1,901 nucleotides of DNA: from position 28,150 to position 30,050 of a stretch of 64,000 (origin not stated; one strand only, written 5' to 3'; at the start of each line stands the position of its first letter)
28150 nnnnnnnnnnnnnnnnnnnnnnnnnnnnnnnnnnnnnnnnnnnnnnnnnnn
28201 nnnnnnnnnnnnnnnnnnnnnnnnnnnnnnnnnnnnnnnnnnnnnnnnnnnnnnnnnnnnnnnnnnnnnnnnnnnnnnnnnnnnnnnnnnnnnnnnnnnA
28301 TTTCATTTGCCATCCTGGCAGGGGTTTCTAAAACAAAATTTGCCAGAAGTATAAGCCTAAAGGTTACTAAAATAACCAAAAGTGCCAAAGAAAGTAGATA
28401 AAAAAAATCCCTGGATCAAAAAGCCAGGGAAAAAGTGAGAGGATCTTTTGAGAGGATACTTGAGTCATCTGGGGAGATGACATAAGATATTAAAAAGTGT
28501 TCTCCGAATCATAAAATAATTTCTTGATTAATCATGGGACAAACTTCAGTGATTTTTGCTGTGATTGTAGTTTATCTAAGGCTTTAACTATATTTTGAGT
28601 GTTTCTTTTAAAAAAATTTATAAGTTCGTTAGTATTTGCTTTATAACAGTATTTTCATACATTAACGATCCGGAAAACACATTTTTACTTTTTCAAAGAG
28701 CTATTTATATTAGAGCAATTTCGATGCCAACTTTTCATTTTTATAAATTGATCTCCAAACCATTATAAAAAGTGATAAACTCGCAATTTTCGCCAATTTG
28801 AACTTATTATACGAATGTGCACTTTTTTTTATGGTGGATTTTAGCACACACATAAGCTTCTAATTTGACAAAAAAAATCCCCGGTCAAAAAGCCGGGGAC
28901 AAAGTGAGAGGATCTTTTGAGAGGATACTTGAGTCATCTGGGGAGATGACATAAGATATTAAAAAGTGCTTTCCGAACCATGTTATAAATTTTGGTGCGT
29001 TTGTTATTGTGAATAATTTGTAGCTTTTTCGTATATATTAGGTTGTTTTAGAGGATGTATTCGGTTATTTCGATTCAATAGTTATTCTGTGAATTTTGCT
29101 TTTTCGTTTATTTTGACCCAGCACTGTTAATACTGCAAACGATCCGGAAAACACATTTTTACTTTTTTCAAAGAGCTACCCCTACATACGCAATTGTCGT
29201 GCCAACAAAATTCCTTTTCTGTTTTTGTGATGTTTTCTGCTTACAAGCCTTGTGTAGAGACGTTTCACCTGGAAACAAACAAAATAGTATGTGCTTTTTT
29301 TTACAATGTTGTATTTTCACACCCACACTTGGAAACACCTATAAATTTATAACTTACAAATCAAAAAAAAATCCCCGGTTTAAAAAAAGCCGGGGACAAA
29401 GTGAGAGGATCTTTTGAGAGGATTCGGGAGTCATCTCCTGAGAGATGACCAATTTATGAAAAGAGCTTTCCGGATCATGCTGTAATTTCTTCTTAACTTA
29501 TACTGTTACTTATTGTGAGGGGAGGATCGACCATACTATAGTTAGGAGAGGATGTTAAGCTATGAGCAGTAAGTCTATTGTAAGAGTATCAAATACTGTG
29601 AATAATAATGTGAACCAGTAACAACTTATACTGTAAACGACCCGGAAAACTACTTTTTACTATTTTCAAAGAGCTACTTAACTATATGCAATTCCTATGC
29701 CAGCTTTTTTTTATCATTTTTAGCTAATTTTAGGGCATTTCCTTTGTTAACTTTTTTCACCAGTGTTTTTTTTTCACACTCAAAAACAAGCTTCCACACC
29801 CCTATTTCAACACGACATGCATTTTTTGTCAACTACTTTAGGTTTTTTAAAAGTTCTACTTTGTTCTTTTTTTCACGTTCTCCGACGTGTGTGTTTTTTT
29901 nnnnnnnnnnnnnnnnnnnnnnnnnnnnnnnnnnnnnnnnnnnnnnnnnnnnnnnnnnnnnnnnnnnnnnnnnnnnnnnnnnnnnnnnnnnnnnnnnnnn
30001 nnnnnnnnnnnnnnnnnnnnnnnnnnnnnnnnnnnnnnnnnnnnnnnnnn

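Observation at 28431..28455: Conserved CU-rich single-stranded motif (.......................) just 5' of each terminator, a candidate anti-Shine-Dalgarno seed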

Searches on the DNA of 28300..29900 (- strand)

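Call 19: search_rna_families(source=window, start=28300, end=29900, threshold=evalue, max_evalue=10)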
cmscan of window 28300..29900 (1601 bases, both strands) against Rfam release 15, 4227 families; matches with E-value up to 10: 29.
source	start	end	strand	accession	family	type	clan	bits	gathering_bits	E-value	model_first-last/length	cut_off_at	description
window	29364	29448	-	RF02869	ncS025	Gene; sRNA;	-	27.6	46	0.021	1-85/85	no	Burkholderia sRNA 25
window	29358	29429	-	RF00519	suhB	Gene; sRNA;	CL00108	24.3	41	0.024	1-77/77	no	Makes More Granules Regulator RNA (mmgR)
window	28870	29007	-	RF00444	PrrF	Gene; sRNA;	-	23.6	90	0.27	1-150/150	no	PrrF RNA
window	28400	28512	-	RF00444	PrrF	Gene; sRNA;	-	22.8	90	0.4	1-150/150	no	PrrF RNA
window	28870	28977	-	RF02846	Ref84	Gene; antisense;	-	22.1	52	6.3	1-87/87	no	Enterococcus sRNA 84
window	28863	29013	-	RF02860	Arrc14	Gene; sRNA;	-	21.9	99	2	1-167/167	no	Actinobacillus sRNA 14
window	29364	29440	-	RF02399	NsiR1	Gene; sRNA;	-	21.8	39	0.17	1-60/60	no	Nitrogen stress-induced RNA 1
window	28863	28932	-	RF00519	suhB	Gene; sRNA;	CL00108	21.7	41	0.11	1-77/77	no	Makes More Granules Regulator RNA (mmgR)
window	28870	28929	-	RF02278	Betaproteobacteria_toxic_sRNA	Gene; sRNA;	-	21.6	50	0.16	1-64/64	no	Betaproteobacteria toxic small RNA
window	29365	29433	-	RF02278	Betaproteobacteria_toxic_sRNA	Gene; sRNA;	-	21.5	50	0.17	1-64/64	no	Betaproteobacteria toxic small RNA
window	29364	29445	-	RF00021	Spot_42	Gene; sRNA;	-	20.9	80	0.37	1-115/115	no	Spot 42 RNA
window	29363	29448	+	RF00516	ylbH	Cis-reg; leader;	-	20.8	50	0.1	1-122/122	no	ylbH leader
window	28870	28956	-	RF02837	anti-hemB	Gene; sRNA;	-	20.1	49.5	0.08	1-81/81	no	Burkholderia RNA 7 (anti-hemB)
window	28870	28950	-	RF02869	ncS025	Gene; sRNA;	-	19.9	46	1.1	1-85/85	no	Burkholderia sRNA 25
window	29364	29406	-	RF02837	anti-hemB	Gene; sRNA;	-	19.7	49.5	0.1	1-81/81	no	Burkholderia RNA 7 (anti-hemB)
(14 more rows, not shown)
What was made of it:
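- On Betaproteobacteria toxic sRNA (RF02278): 21.6 and 21.5 bits (call 19).
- Closest known: alphaR8 family. Same: It is among the best sub-threshold Rfam matches to the 3' module (call 19).
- Closest known: Betaproteobacteria toxic sRNA. Same: These are sub-threshold Rfam matches to the 3' module (call 19).
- The best sub-threshold Rfam similarities are to such CU-motif sRNAs (call 19).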

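Call 31: build_rna_model(alignment_id=A2, structure=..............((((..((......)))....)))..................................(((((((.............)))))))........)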
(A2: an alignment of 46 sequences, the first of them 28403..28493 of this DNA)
Model R1 built from alignment A2 (46 sequences, 107 columns); structure: as given.
model positions 92; base pairs 13; branch points 1; effective number of sequences 2.2; information 0.62 bits per position. Calibrated on 0.2 Mb of random sequence (short: E-values are rough).
structure used (alignment columns):
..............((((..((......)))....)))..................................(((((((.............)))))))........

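Call 32: search_with_rna_model(model_id=R1, sources=[window, L001, L002, L003, L004, L005, L006, L007, L008, L009, L010, L011, L012, L013, L014, L015, L016, L017, L018, L019, L020, L021, L022, L023, L024, L025, L026, L027, L028, L029, L030, L031, L032, L033, L034, L035, L036, L037, L038, L039, L040, L041, L042, L043, L044, L045, L046, L047, L048, L049, L050, L051, L052, L053, L054, L055, L056, L057, L058], max_evalue=1, make_alignment=true)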
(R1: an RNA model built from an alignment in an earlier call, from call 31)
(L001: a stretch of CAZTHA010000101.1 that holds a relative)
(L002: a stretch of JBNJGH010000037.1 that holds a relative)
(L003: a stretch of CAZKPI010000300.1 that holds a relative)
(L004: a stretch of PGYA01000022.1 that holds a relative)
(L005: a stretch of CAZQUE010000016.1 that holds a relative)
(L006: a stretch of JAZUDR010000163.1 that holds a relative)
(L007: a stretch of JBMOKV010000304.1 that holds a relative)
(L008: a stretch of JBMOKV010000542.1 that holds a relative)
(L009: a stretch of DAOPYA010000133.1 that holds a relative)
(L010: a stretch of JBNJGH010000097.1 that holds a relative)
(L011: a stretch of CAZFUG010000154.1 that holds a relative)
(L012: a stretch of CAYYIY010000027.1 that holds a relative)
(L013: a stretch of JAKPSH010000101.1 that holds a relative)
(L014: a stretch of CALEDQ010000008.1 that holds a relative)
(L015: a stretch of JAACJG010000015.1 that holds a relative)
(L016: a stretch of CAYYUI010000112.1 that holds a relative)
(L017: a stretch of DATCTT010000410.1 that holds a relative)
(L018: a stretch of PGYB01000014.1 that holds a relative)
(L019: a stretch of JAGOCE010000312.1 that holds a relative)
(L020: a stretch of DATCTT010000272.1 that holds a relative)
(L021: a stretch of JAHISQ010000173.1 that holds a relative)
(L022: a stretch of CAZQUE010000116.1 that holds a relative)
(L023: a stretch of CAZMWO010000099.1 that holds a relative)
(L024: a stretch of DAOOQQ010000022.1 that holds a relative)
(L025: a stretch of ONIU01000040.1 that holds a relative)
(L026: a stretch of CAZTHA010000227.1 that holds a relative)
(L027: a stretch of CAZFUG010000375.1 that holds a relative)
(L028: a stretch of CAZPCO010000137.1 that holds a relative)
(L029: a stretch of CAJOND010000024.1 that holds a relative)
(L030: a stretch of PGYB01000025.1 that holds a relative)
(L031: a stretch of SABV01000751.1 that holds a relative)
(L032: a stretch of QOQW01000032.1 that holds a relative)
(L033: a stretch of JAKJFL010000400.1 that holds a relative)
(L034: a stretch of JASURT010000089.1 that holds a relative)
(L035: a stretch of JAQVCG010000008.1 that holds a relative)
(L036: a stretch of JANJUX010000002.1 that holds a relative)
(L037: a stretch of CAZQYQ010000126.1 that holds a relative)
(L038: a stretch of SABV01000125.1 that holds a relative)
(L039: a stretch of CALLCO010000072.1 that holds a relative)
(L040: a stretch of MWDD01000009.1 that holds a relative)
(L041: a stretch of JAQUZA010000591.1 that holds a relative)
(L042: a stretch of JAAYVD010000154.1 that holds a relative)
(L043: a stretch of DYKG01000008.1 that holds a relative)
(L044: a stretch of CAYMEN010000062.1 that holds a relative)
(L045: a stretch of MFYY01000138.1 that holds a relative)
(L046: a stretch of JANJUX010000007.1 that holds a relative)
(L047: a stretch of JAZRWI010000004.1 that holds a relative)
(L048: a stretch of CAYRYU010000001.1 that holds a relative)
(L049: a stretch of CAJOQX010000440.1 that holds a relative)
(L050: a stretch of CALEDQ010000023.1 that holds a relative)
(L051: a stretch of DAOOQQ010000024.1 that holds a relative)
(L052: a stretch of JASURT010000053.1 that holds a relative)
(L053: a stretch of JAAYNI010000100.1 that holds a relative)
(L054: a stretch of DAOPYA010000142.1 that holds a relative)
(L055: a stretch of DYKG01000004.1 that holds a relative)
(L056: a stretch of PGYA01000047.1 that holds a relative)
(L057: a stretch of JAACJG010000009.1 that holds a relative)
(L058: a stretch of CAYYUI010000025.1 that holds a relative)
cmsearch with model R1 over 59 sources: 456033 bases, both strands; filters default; matches with E-value up to 1: 64.
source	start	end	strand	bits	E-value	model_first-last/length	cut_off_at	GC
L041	307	398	-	109.4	3.1e-24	1-92/92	no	0.4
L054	215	307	-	106.3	1.8e-23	1-92/92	no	0.37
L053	4347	4438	+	104.7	4.7e-23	1-92/92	no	0.39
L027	2866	2956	-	104.7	4.9e-23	1-92/92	no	0.41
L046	665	755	+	104.7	4.9e-23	1-92/92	no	0.41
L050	4207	4297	+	104.7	4.9e-23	1-92/92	no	0.41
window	28401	28492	-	104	7.3e-23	1-92/92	no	0.38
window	28871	28961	-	103.5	9.8e-23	1-92/92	no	0.42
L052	1593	1684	+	100.9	4.4e-22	1-92/92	no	0.39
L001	5942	6033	+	100.9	4.4e-22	1-92/92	no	0.4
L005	5769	5860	-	100.9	4.4e-22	1-92/92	no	0.4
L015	2646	2735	-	99.1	1.3e-21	1-92/92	no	0.4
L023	1405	1494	-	99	1.3e-21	1-92/92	no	0.39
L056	4461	4550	-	99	1.3e-21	1-92/92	no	0.39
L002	1806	1898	+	98.3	1.9e-21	1-92/92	no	0.54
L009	1830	1921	+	98.2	2.1e-21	1-92/92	no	0.53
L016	1418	1509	+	98.2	2.1e-21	1-92/92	no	0.53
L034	3361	3453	-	97.9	2.4e-21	1-92/92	no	0.54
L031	583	674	-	97.9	2.5e-21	1-92/92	no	0.38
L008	3533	3624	+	97.7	2.7e-21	1-92/92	no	0.38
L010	965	1058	+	97.6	2.9e-21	1-92/92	no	0.38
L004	7892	7983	-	97.5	3.1e-21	1-92/92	no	0.53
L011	1495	1586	-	97.3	3.5e-21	1-92/92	no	0.53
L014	1820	1911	-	97.3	3.5e-21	1-92/92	no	0.53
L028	5120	5211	-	97.3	3.5e-21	1-92/92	no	0.53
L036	2428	2519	+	97.3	3.5e-21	1-92/92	no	0.53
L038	1571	1662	+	96.9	4.4e-21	1-92/92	no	0.53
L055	4954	5045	+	96.5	5.4e-21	1-92/92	no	0.38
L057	6027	6118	-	96.5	5.5e-21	1-92/92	no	0.54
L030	2545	2634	+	96.5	5.6e-21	1-92/92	no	0.39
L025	462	553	+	95.6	9.5e-21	1-92/92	no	0.42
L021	5663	5754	-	95.4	1.1e-20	1-92/92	no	0.53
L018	1965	2056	+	95.2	1.2e-20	1-92/92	no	0.54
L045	580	671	-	95.2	1.2e-20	1-92/92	no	0.54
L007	1053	1144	+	94.6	1.7e-20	1-92/92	no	0.54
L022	344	435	+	94.6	1.7e-20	1-92/92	no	0.54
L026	4505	4596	+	94.6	1.7e-20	1-92/92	no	0.54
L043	127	218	+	94.6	1.7e-20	1-92/92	no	0.54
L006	2329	2419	+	92.2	6.7e-20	1-92/92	no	0.42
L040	7564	7651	+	89.9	2.5e-19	1-92/92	no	0.4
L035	5076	5163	+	89.1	3.9e-19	1-92/92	no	0.41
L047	221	309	+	89.1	3.9e-19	1-92/92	no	0.43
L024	6356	6450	+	88.7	5.1e-19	1-92/92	no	0.51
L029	4294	4384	+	88.5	5.6e-19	1-92/92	no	0.44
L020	285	379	+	87.8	8.3e-19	1-92/92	no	0.49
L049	867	956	+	86.1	2.3e-18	1-92/92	no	0.43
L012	3956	4050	-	84.9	4.5e-18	1-92/92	no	0.52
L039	5290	5384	-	84.9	4.5e-18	1-92/92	no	0.44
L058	1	76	+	84.1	7.2e-18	18-92/92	5'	0.43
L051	3709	3803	-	82.7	1.6e-17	1-92/92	no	0.49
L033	518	612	+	82.5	1.8e-17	1-92/92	no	0.49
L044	672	766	-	82.5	1.8e-17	1-92/92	no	0.49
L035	4496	4579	+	80.7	5.1e-17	1-92/92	no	0.37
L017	4103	4198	-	80.4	6e-17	1-92/92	no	0.49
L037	1277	1371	-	80.1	7.2e-17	1-92/92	no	0.49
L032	1243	1337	-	79.2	1.2e-16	1-92/92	no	0.44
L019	1555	1649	-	78.6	1.8e-16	1-92/92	no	0.51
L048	3902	3996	-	78.5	1.8e-16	1-92/92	no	0.44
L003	5428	5511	-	77.6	3.1e-16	1-92/92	no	0.42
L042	7494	7577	-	77.6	3.1e-16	1-92/92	no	0.42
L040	4128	4211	+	71.6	1e-14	1-92/92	no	0.35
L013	3170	3270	-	63.1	1.3e-12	1-92/92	no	0.38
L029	2022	2098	+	32.2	8.1e-05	1-92/92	no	0.3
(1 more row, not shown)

Alignment A3: 64 matches aligned to the model, 121 columns, each read 5' to 3' on its own strand. Consensus structure (alignment columns), stored with it:
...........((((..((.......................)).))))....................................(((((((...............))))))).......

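Call 36: search_with_rna_model(model_id=R1, sources=[L059, L060, L061, L062, L063, L064, L065, L066, L067, L068, L069, L070, L071, L072, L073, L074, L075, L076, L077, L078, L079, L080, L081, L082, L083, L084, L085, L086, L087, L088, L089, L090, L091, L092, L093, L094, L095, L096, L097, L098, L099, L100, L101, L102, L103, L104, L105, L106, L107, L108, L109, L110, L111, L112, L113, L114, L115, L116, L117, L118, L119, L120, L121, L122, L123, L124, L125, L126, L127, L128, L129, L130, L131, L132, L133, L134, L135, L136, L137, L138, L139, L140, L141, L142, L143, L144, L145, L146, L147, L148, L149, L150, L151, L152, L153, L154, L155, L156, L157, L158], max_evalue=10)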
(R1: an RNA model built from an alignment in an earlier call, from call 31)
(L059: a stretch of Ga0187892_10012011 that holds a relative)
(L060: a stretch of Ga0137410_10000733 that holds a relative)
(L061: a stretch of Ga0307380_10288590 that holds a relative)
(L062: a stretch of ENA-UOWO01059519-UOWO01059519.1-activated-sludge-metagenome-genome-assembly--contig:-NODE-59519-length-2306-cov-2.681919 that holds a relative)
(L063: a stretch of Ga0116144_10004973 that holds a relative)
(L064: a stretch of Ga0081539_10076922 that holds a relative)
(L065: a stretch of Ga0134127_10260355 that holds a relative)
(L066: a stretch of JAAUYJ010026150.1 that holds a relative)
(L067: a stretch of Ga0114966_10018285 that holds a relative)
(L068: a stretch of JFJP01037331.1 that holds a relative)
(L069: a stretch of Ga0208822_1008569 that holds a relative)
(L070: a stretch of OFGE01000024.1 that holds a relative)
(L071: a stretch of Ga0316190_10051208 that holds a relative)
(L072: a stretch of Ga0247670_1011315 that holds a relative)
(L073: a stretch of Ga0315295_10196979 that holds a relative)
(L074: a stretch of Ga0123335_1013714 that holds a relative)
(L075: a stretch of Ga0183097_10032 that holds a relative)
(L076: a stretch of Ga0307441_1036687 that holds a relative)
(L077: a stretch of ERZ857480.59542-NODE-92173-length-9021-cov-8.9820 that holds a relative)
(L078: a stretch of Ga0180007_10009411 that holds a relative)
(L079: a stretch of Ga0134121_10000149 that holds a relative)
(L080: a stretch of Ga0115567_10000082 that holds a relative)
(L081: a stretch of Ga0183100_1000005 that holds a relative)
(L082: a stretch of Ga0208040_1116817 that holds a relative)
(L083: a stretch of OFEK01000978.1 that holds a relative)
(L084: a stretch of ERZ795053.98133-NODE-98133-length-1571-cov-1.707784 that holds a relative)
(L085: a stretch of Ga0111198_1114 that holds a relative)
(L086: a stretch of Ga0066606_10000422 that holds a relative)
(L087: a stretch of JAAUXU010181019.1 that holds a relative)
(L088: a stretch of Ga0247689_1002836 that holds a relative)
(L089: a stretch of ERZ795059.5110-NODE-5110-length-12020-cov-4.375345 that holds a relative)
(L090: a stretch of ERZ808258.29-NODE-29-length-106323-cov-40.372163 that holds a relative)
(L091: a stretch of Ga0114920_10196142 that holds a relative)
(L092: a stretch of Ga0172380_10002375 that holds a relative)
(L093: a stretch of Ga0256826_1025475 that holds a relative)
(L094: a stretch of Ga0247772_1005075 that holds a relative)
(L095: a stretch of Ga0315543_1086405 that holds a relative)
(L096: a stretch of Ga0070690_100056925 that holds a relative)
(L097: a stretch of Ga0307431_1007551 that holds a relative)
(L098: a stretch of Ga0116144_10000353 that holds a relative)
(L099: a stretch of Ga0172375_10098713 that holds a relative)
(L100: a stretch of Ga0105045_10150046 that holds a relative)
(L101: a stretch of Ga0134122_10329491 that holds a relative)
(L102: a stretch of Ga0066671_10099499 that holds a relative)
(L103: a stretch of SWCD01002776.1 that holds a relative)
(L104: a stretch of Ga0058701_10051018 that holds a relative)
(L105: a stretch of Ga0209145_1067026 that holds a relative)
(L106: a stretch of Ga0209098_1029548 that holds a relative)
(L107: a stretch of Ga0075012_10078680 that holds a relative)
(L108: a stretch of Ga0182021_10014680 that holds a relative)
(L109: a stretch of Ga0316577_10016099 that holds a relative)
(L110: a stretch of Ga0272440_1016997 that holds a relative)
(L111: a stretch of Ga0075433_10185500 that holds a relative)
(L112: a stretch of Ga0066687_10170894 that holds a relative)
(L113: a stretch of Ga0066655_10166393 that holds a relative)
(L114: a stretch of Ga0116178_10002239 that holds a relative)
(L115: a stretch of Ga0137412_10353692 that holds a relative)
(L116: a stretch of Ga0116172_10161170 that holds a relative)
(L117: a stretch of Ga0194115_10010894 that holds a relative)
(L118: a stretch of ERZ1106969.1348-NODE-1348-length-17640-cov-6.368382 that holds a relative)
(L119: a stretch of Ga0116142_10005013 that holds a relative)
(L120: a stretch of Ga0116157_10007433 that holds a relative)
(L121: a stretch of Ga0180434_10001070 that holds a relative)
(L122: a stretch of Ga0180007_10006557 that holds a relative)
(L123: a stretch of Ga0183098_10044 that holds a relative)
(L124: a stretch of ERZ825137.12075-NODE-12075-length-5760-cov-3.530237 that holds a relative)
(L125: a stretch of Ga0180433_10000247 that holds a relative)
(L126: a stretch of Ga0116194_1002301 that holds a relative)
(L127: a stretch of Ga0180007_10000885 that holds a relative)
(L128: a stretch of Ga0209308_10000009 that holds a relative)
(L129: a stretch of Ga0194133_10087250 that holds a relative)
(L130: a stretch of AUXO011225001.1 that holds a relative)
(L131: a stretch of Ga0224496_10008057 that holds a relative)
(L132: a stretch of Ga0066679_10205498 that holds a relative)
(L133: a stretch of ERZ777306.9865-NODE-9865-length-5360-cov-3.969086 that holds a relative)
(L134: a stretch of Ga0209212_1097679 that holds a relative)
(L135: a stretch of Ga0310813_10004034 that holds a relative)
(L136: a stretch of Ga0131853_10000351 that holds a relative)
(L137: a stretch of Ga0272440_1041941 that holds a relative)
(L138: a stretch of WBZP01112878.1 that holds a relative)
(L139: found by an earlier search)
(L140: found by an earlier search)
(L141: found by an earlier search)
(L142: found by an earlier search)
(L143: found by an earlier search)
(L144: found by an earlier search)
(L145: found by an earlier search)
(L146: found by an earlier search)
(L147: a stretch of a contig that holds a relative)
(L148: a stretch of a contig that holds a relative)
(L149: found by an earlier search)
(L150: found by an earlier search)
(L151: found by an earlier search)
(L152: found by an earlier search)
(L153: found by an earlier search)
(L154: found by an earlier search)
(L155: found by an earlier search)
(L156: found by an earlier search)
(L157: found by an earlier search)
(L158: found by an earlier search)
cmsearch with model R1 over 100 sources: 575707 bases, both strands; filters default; matches with E-value up to 10: 24.
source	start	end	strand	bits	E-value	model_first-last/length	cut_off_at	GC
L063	7672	7762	-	104.7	6.2e-23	1-92/92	no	0.41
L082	904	994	+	104.7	6.2e-23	1-92/92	no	0.41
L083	13805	13895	-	104.7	6.2e-23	1-92/92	no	0.41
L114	12384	12474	+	104.7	6.2e-23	1-92/92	no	0.41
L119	9140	9230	+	104.7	6.2e-23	1-92/92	no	0.41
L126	4115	4205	-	104.7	6.2e-23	1-92/92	no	0.41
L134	1007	1096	+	99.6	1.1e-21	1-92/92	no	0.38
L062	484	573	+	99.1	1.6e-21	1-92/92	no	0.4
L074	1663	1752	-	99.1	1.6e-21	1-92/92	no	0.4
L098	3552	3641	-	99.1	1.6e-21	1-92/92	no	0.4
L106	1411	1502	-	98.2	2.6e-21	1-92/92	no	0.53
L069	4955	5046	+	97.3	4.5e-21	1-92/92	no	0.53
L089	6545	6636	+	97.3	4.5e-21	1-92/92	no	0.53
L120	7564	7655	+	97.3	4.5e-21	1-92/92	no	0.53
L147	10654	10745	+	97.3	4.5e-21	1-92/92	no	0.53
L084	415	506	+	94.6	2.1e-20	1-92/92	no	0.54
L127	779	867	+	91.5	1.2e-19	1-92/92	no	0.39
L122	1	84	-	78.1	2.9e-16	1-92/92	no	0.42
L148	11125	11218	+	76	1e-15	1-92/92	no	0.48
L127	1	76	+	74.7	2.1e-15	14-92/92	5'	0.45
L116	1151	1194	+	35.5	1.5e-05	1-45/92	3'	0.36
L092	963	1067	-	20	0.12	1-92/92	no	0.38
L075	1030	1114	+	14.6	2.7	1-92/92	no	0.45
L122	3456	3531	+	13.2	6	1-92/92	no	0.42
